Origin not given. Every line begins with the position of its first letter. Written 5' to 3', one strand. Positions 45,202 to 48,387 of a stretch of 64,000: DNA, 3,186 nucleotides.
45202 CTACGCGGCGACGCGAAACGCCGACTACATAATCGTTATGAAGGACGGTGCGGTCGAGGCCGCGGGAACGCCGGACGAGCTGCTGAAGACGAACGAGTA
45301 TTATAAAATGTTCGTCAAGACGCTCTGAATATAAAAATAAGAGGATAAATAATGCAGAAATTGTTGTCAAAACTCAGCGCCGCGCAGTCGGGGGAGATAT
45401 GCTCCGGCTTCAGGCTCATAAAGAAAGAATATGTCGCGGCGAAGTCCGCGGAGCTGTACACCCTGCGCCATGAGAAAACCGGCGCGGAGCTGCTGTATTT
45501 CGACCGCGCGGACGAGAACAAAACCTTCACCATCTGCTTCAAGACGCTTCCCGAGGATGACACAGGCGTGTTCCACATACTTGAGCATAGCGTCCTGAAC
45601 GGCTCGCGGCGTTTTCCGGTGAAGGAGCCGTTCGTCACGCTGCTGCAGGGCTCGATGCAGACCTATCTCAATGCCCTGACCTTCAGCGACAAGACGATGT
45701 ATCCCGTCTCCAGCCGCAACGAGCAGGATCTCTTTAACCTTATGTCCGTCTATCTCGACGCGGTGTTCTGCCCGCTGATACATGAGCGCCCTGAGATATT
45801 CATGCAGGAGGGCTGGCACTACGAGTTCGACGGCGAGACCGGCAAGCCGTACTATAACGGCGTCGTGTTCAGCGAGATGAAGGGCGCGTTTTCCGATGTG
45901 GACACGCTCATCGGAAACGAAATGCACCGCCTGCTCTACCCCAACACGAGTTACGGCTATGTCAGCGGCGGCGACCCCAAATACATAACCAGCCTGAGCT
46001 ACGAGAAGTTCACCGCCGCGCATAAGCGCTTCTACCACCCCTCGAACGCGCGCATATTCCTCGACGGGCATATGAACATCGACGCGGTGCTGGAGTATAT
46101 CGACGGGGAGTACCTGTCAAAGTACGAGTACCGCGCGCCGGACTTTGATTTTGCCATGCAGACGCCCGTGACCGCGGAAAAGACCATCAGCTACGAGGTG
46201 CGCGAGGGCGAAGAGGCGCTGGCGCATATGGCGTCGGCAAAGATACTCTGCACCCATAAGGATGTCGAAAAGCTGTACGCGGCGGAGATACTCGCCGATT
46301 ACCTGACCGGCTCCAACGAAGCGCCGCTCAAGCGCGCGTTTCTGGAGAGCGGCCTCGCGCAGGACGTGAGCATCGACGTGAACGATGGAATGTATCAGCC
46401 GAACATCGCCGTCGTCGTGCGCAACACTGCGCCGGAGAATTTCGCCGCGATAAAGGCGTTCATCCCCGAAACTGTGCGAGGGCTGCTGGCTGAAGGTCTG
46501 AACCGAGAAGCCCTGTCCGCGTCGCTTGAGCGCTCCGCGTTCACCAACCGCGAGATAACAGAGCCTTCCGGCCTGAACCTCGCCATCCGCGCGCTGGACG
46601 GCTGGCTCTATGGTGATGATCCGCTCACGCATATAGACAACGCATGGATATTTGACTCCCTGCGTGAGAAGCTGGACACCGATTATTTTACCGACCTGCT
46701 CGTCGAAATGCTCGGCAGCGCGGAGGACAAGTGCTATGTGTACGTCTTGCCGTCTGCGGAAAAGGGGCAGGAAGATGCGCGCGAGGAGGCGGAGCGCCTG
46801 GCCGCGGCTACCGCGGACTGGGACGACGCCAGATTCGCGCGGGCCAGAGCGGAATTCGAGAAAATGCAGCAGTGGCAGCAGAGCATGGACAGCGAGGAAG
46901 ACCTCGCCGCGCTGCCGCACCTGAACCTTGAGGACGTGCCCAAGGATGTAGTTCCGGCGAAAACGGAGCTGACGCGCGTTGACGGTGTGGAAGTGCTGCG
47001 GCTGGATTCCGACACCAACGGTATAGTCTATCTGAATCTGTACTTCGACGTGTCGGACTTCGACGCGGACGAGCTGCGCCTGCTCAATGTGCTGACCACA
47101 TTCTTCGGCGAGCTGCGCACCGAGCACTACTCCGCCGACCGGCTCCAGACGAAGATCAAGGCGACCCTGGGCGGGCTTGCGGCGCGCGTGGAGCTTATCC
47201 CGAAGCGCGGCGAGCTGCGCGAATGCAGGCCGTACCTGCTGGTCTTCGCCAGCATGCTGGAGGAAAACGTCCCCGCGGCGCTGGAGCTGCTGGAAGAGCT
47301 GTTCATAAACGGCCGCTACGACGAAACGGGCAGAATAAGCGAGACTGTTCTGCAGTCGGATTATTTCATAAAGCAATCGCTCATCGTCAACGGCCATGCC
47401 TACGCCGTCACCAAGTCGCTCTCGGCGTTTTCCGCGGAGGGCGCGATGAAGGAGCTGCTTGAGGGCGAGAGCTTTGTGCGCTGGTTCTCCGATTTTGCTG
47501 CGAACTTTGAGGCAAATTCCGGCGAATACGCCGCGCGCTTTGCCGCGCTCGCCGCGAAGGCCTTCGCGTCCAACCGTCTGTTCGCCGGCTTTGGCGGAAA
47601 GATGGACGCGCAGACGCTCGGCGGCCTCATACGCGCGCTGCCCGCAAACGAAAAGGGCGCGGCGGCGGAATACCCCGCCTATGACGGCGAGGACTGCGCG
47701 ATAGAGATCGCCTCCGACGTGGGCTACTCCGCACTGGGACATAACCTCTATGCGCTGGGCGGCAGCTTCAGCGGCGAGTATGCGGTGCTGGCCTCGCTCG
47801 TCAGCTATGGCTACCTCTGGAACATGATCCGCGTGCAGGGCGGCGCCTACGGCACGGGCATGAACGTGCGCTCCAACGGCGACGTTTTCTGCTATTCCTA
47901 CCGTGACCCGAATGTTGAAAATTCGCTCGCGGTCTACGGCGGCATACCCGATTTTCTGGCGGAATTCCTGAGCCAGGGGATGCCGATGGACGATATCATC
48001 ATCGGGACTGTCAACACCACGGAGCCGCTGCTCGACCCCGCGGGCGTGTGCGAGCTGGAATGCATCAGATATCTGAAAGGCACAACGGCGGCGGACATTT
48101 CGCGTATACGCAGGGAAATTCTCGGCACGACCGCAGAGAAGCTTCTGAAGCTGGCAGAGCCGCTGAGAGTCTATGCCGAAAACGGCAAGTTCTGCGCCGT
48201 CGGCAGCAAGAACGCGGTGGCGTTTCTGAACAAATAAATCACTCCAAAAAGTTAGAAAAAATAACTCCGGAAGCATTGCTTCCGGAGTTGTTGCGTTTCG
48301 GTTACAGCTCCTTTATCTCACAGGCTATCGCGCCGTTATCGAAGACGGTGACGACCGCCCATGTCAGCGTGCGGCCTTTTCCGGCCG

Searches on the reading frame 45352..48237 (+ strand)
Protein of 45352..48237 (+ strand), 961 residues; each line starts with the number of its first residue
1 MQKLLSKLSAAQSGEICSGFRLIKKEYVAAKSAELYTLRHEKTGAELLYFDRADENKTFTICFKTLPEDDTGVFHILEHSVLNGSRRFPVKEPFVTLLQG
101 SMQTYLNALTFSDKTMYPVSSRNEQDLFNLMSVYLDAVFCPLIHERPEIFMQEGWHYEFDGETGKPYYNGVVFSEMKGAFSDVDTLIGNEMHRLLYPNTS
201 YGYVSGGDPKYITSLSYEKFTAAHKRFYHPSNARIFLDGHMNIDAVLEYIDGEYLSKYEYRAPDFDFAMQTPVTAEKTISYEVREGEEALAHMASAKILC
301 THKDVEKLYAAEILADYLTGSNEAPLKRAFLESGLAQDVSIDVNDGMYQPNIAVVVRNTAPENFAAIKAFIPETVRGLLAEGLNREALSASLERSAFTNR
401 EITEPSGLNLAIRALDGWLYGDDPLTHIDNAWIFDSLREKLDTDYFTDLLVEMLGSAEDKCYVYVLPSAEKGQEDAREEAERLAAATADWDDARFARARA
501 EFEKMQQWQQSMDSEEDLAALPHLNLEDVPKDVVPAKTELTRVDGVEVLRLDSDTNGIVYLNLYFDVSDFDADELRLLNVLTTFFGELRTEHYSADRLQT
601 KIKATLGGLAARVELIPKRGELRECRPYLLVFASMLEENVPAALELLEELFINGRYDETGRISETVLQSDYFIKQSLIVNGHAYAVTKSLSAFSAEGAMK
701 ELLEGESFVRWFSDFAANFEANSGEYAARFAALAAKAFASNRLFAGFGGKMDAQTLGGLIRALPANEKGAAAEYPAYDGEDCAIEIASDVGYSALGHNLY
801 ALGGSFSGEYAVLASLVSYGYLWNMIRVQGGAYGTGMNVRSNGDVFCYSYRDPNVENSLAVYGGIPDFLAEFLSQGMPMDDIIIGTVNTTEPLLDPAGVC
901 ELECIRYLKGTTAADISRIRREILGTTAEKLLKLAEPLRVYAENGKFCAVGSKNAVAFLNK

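Call 4: search_protein_families(library=pfam, proteins=[window:45352-48237:+])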
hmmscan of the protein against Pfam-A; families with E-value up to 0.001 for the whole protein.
window:45352-48237:+ (961 aa): 4 families
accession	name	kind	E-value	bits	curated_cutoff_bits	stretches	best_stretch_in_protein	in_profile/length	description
PF08367.16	M16C_assoc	-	6.8e-52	176.6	25.3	1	467-713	3-250/252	Peptidase M16C associated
PF22516.1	PreP_C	-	3.9e-31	108.4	27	1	784-953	4-173/173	PreP C-terminal domain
PF05193.26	Peptidase_M16_C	-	2.8e-20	73.4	23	1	214-390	1-176/181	Peptidase M16 inactive domain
PF00675.25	Peptidase_M16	-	0.00011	22.6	22.3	0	68-145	28-102/149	Insulinase (Peptidase family M16)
